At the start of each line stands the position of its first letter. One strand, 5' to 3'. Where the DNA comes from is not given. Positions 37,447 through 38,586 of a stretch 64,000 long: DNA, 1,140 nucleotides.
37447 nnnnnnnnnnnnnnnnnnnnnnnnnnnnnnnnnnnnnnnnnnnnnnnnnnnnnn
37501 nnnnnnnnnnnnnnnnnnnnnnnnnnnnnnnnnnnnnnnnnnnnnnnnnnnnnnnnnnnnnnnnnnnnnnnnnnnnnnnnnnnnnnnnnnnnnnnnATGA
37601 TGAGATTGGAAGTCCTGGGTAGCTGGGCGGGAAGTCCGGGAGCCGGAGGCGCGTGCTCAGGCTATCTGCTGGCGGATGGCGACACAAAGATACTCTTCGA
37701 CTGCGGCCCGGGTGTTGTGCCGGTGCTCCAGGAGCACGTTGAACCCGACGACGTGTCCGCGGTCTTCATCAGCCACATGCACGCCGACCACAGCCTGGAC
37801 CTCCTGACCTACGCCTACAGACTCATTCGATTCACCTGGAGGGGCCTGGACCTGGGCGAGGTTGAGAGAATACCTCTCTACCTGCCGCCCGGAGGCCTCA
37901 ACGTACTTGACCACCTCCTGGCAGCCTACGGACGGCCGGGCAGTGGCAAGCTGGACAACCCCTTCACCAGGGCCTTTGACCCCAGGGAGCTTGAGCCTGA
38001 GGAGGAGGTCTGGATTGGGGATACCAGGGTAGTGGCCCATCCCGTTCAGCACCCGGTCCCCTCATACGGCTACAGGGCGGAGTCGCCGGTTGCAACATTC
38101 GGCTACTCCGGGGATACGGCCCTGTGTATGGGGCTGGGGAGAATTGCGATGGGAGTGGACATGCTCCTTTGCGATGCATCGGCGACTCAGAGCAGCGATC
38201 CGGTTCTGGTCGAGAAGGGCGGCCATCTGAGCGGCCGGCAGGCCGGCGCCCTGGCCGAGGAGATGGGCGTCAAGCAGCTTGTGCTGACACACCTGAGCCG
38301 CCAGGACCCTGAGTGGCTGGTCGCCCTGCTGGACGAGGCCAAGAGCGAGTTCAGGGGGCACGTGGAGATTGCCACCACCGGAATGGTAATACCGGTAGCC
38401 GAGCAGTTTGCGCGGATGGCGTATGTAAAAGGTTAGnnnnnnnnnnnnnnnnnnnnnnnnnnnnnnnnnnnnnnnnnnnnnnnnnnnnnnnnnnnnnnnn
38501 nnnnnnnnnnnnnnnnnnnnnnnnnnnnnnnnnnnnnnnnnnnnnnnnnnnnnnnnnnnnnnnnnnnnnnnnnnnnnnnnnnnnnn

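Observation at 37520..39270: Three arrays of exactly 11-bp-phased TTAA direct repeats define a local Pho regulon that includes two uncharacterised genes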

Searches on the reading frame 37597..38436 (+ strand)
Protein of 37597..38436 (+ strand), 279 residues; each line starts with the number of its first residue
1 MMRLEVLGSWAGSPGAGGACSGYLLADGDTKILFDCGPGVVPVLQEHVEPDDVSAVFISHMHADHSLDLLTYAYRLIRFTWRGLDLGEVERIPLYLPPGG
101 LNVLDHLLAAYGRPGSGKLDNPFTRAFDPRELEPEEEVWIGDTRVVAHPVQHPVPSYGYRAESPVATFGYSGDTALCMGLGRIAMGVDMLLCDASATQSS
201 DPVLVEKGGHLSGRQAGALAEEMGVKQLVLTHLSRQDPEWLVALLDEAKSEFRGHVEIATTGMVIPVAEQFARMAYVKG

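Call 4: search_protein_families(library=pfam, proteins=[window:37597-38436:+])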
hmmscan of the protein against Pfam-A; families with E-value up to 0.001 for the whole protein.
window:37597-38436:+ (279 aa): 2 families
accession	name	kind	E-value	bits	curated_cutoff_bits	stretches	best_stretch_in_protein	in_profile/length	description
PF12706.13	Lactamase_B_2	-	2.3e-22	80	27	1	30-232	1-199/200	Beta-lactamase superfamily domain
PF00753.33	Lactamase_B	-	1.5e-09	38.5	22.7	1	17-73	3-64/196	Metallo-beta-lactamase superfamily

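Call 23: search_protein_families(library=ncbifam, proteins=[window:37597-38436:+], max_evalue=0.001)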
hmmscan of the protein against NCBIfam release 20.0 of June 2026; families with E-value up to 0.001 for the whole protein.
window:37597-38436:+ (279 aa): 13 families
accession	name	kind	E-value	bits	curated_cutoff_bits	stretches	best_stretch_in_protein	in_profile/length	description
NF041851.1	cyc_nuc_deg_phdiest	equivalog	4.9e-47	160.4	400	1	2-265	1-251/253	cyclic nucleotide-degrading phosphodiesterase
TIGR02651.1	RNase_Z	equivalog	1.2e-27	96.8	292.95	2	4-163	2-149/302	ribonuclease Z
NF000801.0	PRK00055.1-3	equivalog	3.7e-26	91.9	252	2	1-162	1-153/307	ribonuclease Z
NF000805.0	PRK00055.2-3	equivalog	2e-25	89.7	416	2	167-269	202-302/307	ribonuclease Z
NF000800.0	PRK00055.1-1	equivalog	5.7e-18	64.9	398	2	171-262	210-300/305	ribonuclease Z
TIGR02649.1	true_RNase_BN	exception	1.7e-15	56.8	563.7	2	170-261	208-298/304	ribonuclease BN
NF002558.0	PRK02126.1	subfamily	5.4e-14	51.9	315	2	181-255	262-335/345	ribonuclease Z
NF000806.0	PRK00055.2-4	equivalog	7.4e-13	48.3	363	1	1-258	1-267/280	ribonuclease Z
NF000804.0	PRK00055.2-1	equivalog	1.8e-11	43.7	402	2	4-76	6-79/306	ribonuclease Z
NF041257.1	GntH_guanitoxin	equivalog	2e-11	43.3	333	1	2-71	13-86/374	guanitoxin biosynthesis MBL fold metallo-hydrolase GntH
TIGR03307.1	PhnP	equivalog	2.8e-09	36.7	272.25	1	19-264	37-248/249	phosphonate metabolism protein PhnP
NF038231.1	MBL_Geo_Pelo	equivalog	0.00015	21.4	360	1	23-236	37-226/250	GPMC system MBL fold metallohydrolase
NF047979.1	lactonase_AidB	equivalog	0.00061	19.1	360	0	45-71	86-112/271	AidB family quorum-quenching N-acyl homoserine lactonase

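Call 24: search_solved_structures(query=window:37597-38436:+, max_evalue=0.001)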
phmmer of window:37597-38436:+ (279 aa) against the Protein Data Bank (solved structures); distinct sequences matched with E-value up to 0.001: 12.
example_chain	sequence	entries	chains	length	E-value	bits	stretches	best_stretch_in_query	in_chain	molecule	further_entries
1zkp_A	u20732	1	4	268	1.3e-27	99.9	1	2-264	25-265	hypothetical protein BA1088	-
6kns_A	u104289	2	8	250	7.9e-21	77.6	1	2-264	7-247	Putative metal-dependent hydrolase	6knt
2cbn_A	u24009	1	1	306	4.8e-16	61.9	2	164-253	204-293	RIBONUCLEASE Z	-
1y44_A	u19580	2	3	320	2.4e-09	40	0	3-69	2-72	Ribonuclease Z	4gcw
9ey0_E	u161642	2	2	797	1.3e-08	37.5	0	27-69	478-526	Zinc phosphodiesterase ELAC protein 2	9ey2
8z0p_A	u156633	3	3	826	1.5e-08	37.3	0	27-69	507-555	Zinc phosphodiesterase ELAC protein 2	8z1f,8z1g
8gyg_A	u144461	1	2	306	5.5e-08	35.5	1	20-222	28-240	Arysulfatase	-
2fk6_A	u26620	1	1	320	5.9e-08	35.4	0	169-236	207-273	RIBONUCLEASE Z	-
8rr1_E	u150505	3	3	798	6.5e-08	35.2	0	27-69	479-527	Zinc phosphodiesterase ELAC protein 2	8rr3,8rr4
9ey1_E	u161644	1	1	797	3.3e-07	32.9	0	27-69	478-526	Zinc phosphodiesterase ELAC protein 2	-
8cbl_E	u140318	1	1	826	3.8e-07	32.8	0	27-69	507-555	Zinc phosphodiesterase ELAC protein 2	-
3zwf_A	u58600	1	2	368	1.2e-06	31.1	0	6-69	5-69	ZINC PHOSPHODIESTERASE ELAC PROTEIN 1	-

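Call 31: find_homologous_proteins(query=window:37597-38436:+)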
Query window:37597-38436:+ (279 aa): 1172 proteins with E <= 0.001 among 6234 candidates; the best 120 are listed.
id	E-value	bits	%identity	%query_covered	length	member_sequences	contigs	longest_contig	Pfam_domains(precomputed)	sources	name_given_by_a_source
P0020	2.6e-177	606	95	99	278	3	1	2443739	PF12706.14,PF23023.2,PF00753.34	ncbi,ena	-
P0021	5.9e-164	562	87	100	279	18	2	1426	PF12706.14,PF23023.2,PF00753.34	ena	-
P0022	7.0e-164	562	87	100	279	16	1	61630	PF12706.14,PF23023.2,PF00753.34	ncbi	-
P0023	4.2e-137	474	85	86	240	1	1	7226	PF12706.14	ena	-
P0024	2.1e-102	360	59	96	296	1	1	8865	PF12706.14,PF23023.2,PF00753.34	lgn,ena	-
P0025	2.3e-101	357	59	96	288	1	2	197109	PF12706.14,PF23023.2,PF00753.34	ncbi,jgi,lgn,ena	-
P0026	6.6e-101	355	57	96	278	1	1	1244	PF12706.14,PF23023.2,PF00753.34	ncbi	-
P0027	1.7e-98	347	55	100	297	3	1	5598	PF12706.14,PF23023.2,PF00753.34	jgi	-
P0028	9.4e-94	332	55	95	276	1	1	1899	PF12706.14,PF23023.2,PF00753.34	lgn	-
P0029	1.4e-92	328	57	96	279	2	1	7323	PF12706.14,PF23023.2,PF00753.34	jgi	-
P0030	8.9e-91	322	55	94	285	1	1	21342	PF12706.14,PF23023.2,PF00753.34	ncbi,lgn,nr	ncbi:MAG: MBL fold metallo-hydrolase [Dehalococcoidia bacterium]|nr:MBL fold metallo-hydrolase [Deha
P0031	1.2e-87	312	55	92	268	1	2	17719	PF12706.14,PF23023.2,PF00753.34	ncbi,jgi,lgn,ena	-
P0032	6.8e-84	299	53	96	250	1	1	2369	PF12706.14,PF23023.2,PF00753.34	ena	-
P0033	1.1e-76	276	84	53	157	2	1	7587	PF12706.14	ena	-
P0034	8.5e-74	266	51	94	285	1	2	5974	PF12706.14,PF23023.2,PF00753.34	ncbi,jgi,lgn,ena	-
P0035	1.2e-46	177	40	98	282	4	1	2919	PF12706.14,PF23023.2,PF00753.34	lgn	-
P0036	7.3e-46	175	41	84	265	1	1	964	PF12706.14,PF23023.2,PF00753.34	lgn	-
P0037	2.0e-45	173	42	93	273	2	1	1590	PF12706.14,PF23023.2,PF00753.34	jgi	-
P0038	5.5e-45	172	40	98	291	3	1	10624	PF12706.14,PF23023.2,PF00753.34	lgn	-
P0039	1.1e-44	171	40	95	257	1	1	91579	PF12706.14,PF23023.2,PF00753.34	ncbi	ncbi:MAG: MBL fold metallo-hydrolase [Chloroflexota bacterium]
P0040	1.8e-44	170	40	96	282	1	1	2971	PF12706.14,PF23023.2,PF00753.34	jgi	jgi:ribonuclease BN (tRNA processing enzyme)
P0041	1.1e-43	167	39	94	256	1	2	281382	PF12706.14,PF23023.2,PF00753.34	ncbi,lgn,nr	ncbi:MAG: MBL fold metallo-hydrolase [Chloroflexi bacterium]|nr:MBL fold metallo-hydrolase [Chlorofl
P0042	1.4e-43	167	40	94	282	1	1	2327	PF12706.14,PF23023.2,PF00753.34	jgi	jgi:ribonuclease BN (tRNA processing enzyme)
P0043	1.8e-43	167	39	93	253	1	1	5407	PF12706.14,PF23023.2,PF00753.34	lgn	-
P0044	2.0e-43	167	41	92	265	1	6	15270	PF12706.14,PF23023.2,PF00753.34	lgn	-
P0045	2.2e-43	167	38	96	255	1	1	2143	PF12706.14,PF23023.2,PF00753.34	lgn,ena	-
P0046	7.1e-43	165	37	96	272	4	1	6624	PF12706.14,PF23023.2,PF00753.34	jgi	-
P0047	1.3e-41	161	39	93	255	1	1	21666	PF12706.14,PF23023.2,PF00753.34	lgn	-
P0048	2.9e-41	160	39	95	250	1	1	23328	PF12706.14,PF23023.2,PF00753.34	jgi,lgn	-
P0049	7.1e-41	158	38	94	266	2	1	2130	PF12706.14,PF23023.2,PF00753.34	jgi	-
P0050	1.0e-40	158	40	92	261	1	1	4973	PF12706.14,PF23023.2,PF00753.34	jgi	jgi:ribonuclease BN (tRNA processing enzyme)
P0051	1.4e-40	157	39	95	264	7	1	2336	PF12706.14,PF23023.2,PF00753.34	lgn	-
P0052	2.4e-40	157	41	83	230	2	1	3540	PF12706.14,PF23023.2,PF00753.34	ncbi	ncbi:MAG: MBL fold metallo-hydrolase, partial [Chloroflexota bacterium]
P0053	3.4e-40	156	37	94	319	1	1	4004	PF12706.14,PF23023.2,PF00753.34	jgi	jgi:ribonuclease BN (tRNA processing enzyme)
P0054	3.6e-40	156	36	87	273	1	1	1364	PF12706.14,PF23023.2,PF00753.34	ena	-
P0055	1.8e-39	154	40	94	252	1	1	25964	PF12706.14,PF23023.2,PF00753.34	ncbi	-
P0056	2.2e-39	153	39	89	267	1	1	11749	PF12706.14,PF23023.2,PF00753.34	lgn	-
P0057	3.0e-39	153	36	94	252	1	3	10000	PF12706.14,PF23023.2,PF00753.34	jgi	-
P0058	3.2e-39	153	38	83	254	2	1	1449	PF12706.14,PF23023.2,PF00753.34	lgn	-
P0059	3.5e-39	153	40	94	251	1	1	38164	PF12706.14,PF23023.2,PF00753.34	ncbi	-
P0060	3.6e-39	153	36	95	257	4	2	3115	PF12706.14,PF23023.2,PF00753.34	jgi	-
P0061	7.6e-39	152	37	96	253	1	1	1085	PF12706.14,PF23023.2,PF00753.34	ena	-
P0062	8.5e-39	151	39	96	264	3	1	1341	PF12706.14,PF23023.2,PF00753.34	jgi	jgi:ribonuclease BN (tRNA processing enzyme)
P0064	1.9e-38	150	38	96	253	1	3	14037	PF12706.14,PF23023.2,PF00753.34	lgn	-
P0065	2.6e-38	150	38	96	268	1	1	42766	PF12706.14,PF23023.2,PF00753.34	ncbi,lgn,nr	ncbi:MAG: MBL fold metallo-hydrolase [Sphaerobacter sp.]|nr:MBL fold metallo-hydrolase [Sphaerobacte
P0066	3.1e-38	150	39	96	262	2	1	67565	PF12706.14,PF23023.2,PF00753.34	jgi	jgi:ribonuclease BN (tRNA processing enzyme)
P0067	6.8e-38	148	38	93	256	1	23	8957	PF12706.14,PF23023.2,PF00753.34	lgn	-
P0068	7.2e-38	148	39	94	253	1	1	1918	PF12706.14,PF23023.2,PF00753.34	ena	-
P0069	8.8e-38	148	36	92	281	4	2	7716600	PF12706.14,PF23023.2,PF00753.34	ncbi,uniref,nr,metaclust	ncbi:MBL fold metallo-hydrolase [Jiangella alkaliphila]|uniref:Ribonuclease BN, tRNA processing enzy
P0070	1.3e-37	148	40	92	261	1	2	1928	PF12706.14,PF23023.2,PF00753.34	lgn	-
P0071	1.4e-37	147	36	94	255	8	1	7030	PF12706.14,PF23023.2,PF00753.34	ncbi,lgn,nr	ncbi:MAG: MBL fold metallo-hydrolase [Chloroflexi bacterium]|nr:MBL fold metallo-hydrolase [Chlorofl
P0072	1.7e-37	147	38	96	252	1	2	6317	PF12706.14,PF23023.2,PF00753.34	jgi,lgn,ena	-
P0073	2.0e-37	147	36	94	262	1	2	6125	PF12706.14,PF23023.2,PF00753.34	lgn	-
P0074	2.1e-37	147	37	94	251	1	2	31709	PF12706.14,PF23023.2,PF00753.34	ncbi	-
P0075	2.2e-37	147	35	96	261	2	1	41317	PF12706.14,PF23023.2,PF00753.34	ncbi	-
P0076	2.2e-37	147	35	96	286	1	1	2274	PF12706.14,PF23023.2,PF00753.34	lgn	-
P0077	3.0e-37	146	37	95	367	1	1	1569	PF12706.14,PF23023.2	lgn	-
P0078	3.2e-37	146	39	95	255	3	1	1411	PF12706.14,PF23023.2,PF00753.34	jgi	jgi:ribonuclease BN (tRNA processing enzyme)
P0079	3.2e-37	146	36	92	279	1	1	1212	PF12706.14,PF23023.2,PF00753.34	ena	-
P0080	6.7e-37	145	41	94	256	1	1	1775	PF12706.14,PF23023.2,PF00753.34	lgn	-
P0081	7.5e-37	145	39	94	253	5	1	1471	PF12706.14,PF23023.2,PF00753.34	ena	-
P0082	7.9e-37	145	35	94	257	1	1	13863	PF12706.14,PF23023.2,PF00753.34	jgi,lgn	jgi:ribonuclease BN (tRNA processing enzyme)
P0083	8.2e-37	145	39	95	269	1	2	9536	PF12706.14,PF23023.2,PF00753.34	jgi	jgi:ribonuclease BN (tRNA processing enzyme)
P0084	9.0e-37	145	37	93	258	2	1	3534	PF12706.14,PF23023.2,PF00753.34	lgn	-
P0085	1.3e-36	144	38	93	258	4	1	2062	PF12706.14,PF23023.2,PF00753.34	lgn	-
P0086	1.6e-36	144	36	95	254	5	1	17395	PF12706.14,PF23023.2,PF00753.34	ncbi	-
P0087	2.1e-36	144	36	95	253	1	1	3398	PF12706.14,PF23023.2,PF00753.34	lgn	-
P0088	2.3e-36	143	37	95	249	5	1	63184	PF12706.14,PF23023.2,PF00753.34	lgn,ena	-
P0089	2.5e-36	143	39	94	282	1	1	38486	PF12706.14,PF23023.2,PF00753.34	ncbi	-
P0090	3.2e-36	143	37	92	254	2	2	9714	PF12706.14,PF23023.2,PF00753.34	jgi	jgi:ribonuclease BN (tRNA processing enzyme)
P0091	3.4e-36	143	40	95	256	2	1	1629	PF12706.14,PF23023.2,PF00753.34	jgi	-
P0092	3.4e-36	143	36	95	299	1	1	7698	PF12706.14,PF23023.2,PF00753.34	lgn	-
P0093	6.3e-36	142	35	95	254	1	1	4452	PF12706.14,PF23023.2,PF00753.34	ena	-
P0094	6.8e-36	142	40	94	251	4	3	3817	PF12706.14,PF23023.2,PF00753.34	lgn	-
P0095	6.8e-36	142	38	84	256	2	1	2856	PF12706.14,PF23023.2,PF00753.34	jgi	jgi:ribonuclease BN (tRNA processing enzyme)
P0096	8.5e-36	142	35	95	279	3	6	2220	PF12706.14,PF23023.2,PF00753.34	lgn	-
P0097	9.5e-36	141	38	85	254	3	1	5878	PF12706.14,PF23023.2,PF00753.34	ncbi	ncbi:MAG: MBL fold metallo-hydrolase [Solirubrobacteraceae bacterium]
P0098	9.6e-36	141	37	96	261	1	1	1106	PF12706.14,PF23023.2,PF00753.34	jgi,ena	-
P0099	9.9e-36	141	37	93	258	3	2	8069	PF12706.14,PF23023.2,PF00753.34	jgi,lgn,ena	-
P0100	1.0e-35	141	37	94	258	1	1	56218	PF12706.14,PF23023.2,PF00753.34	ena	-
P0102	1.1e-35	141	39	96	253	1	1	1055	PF12706.14,PF23023.2,PF00753.34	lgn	-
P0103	1.1e-35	141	37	94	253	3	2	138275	PF12706.14,PF23023.2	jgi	jgi:ribonuclease BN (tRNA processing enzyme)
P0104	1.4e-35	141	37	95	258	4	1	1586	PF12706.14,PF23023.2,PF00753.34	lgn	-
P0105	1.7e-35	141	38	94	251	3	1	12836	PF12706.14,PF23023.2,PF00753.34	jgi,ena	-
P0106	1.9e-35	140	38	95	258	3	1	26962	PF12706.14,PF23023.2,PF00753.34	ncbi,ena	-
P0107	2.7e-35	140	38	95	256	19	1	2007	PF12706.14,PF23023.2,PF00753.34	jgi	-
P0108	3.5e-35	140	40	95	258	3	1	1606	PF12706.14,PF23023.2,PF00753.34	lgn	-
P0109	3.6e-35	140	36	96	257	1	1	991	PF12706.14,PF23023.2,PF00753.34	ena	-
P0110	4.2e-35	139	39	95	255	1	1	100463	PF12706.14,PF23023.2,PF00753.34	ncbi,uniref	ncbi:cyclic nucleotide-degrading phosphodiesterase [Gordonia sp. CPCC 206044]|uniref:cyclic nucleoti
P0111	4.3e-35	139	36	93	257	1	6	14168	PF12706.14,PF23023.2,PF00753.34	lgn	-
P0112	4.5e-35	139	36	95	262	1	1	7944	PF12706.14,PF23023.2,PF00753.34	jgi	jgi:ribonuclease BN (tRNA processing enzyme)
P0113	5.5e-35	139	38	95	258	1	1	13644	PF12706.14,PF23023.2,PF00753.34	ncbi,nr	ncbi:MAG TPA: MBL fold metallo-hydrolase [Roseiflexaceae bacterium]|nr:MBL fold metallo-hydrolase [R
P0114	6.4e-35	139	36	95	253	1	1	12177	PF12706.14,PF23023.2,PF00753.34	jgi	jgi:ribonuclease BN (tRNA processing enzyme)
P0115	6.6e-35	139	36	96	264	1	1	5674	PF12706.14,PF23023.2,PF00753.34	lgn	-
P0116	8.1e-35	138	34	93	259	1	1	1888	PF12706.14,PF23023.2,PF00753.34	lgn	-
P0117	8.5e-35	138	37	84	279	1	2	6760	PF12706.14,PF23023.2,PF00753.34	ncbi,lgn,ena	-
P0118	8.6e-35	138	39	96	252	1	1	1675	PF12706.14,PF23023.2,PF00753.34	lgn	-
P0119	1.2e-34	138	37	94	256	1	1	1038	PF12706.14,PF23023.2,PF00753.34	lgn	-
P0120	1.2e-34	138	35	95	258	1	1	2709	PF12706.14,PF23023.2,PF00753.34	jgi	jgi:ribonuclease BN (tRNA processing enzyme)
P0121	1.5e-34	138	38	95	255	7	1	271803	PF12706.14,PF23023.2,PF00753.34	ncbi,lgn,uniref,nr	ncbi:cyclic nucleotide-degrading phosphodiesterase [Gordonia sp. OPL2]|uniref:cyclic nucleotide-degr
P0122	1.6e-34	137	38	94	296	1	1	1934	PF12706.14,PF23023.2,PF00753.34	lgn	-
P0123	1.8e-34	137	35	94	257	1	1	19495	PF12706.14,PF23023.2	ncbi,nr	ncbi:MAG: MBL fold metallo-hydrolase [Chloroflexi bacterium]|nr:MBL fold metallo-hydrolase [Chlorofl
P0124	1.9e-34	137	37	95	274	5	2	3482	PF12706.14,PF23023.2,PF00753.34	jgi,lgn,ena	-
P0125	1.9e-34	137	36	93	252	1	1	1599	PF12706.14,PF23023.2,PF00753.34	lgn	-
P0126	2.1e-34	137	38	94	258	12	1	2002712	PF12706.14,PF23023.2,PF00753.34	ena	-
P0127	2.3e-34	137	36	94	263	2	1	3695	PF12706.14,PF23023.2,PF00753.34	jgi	jgi:ribonuclease BN (tRNA processing enzyme)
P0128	2.8e-34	137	36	95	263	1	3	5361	PF12706.14,PF23023.2,PF00753.34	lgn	-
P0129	3.1e-34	136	35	93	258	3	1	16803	PF12706.14,PF23023.2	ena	-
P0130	3.2e-34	136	39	89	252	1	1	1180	PF12706.14,PF23023.2,PF00753.34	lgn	-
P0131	3.7e-34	136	36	95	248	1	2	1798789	PF12706.14,PF23023.2,PF00753.34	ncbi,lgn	ncbi:MBL fold metallo-hydrolase [Desulfotomaculum varum]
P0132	5.4e-34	136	37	96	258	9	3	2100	PF12706.14,PF23023.2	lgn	-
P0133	5.5e-34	136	38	95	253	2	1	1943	PF12706.14,PF23023.2,PF00753.34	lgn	-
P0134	6.2e-34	135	34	95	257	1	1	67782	PF12706.14,PF23023.2,PF00753.34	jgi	jgi:ribonuclease BN (tRNA processing enzyme)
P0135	7.3e-34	135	38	93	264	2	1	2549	PF12706.14,PF23023.2,PF00753.34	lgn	-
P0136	7.5e-34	135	35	93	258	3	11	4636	PF12706.14,PF23023.2,PF00753.34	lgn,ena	-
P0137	8.4e-34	135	36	96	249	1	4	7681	PF12706.14,PF23023.2,PF00753.34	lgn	-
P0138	9.1e-34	135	35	93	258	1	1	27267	PF12706.14,PF23023.2,PF00753.34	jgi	jgi:ribonuclease BN (tRNA processing enzyme)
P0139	1.0e-33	135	39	95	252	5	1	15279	PF12706.14,PF23023.2,PF00753.34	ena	-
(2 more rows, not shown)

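Call 32: find_encoding_contigs(protein=P0025, flank=6000, max_places=1)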
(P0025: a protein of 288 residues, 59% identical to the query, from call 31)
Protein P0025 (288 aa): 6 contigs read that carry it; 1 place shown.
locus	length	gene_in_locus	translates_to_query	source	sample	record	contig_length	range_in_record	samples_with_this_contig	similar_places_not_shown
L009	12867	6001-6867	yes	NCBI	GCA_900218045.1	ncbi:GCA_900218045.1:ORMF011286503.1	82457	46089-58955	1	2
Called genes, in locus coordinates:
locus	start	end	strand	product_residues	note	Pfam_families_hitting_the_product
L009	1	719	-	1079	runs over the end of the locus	PF24883:NPHP3_N (weak), PF25873:WHD_MalT, PF00515:TPR_1 (faint), PF07719:TPR_2 (faint), PF17874:TPR_MalT, PF13424:TPR_12, PF17874:TPR_MalT, PF03704:BTAD, +6 more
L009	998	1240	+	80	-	-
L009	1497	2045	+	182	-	-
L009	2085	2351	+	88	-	-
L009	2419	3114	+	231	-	PF00072:Response_reg, PF00486:Trans_reg_C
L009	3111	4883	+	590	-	PF16736:sCache_like, PF00672:HAMP, PF00989:PAS, PF13188:PAS_8 (faint), PF08448:PAS_4, PF00512:HisKA, PF13581:HATPase_c_2 (faint), PF02518:HATPase_c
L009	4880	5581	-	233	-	-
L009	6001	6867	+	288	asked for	PF23023:Anti-Pycsar_Apyc1, PF00753:Lactamase_B (weak), PF12706:Lactamase_B_2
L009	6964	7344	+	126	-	-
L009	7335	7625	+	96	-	-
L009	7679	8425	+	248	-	PF00300:His_Phos_1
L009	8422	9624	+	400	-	PF12849:PBP_like_2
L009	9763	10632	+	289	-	PF00528:BPD_transp_1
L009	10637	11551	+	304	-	PF00528:BPD_transp_1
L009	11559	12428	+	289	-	PF00005:ABC_tran, PF02463:SMC_N (faint), PF13401:AAA_22 (faint), PF13304:AAA_21 (weak)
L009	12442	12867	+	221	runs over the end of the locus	PF01895:PhoU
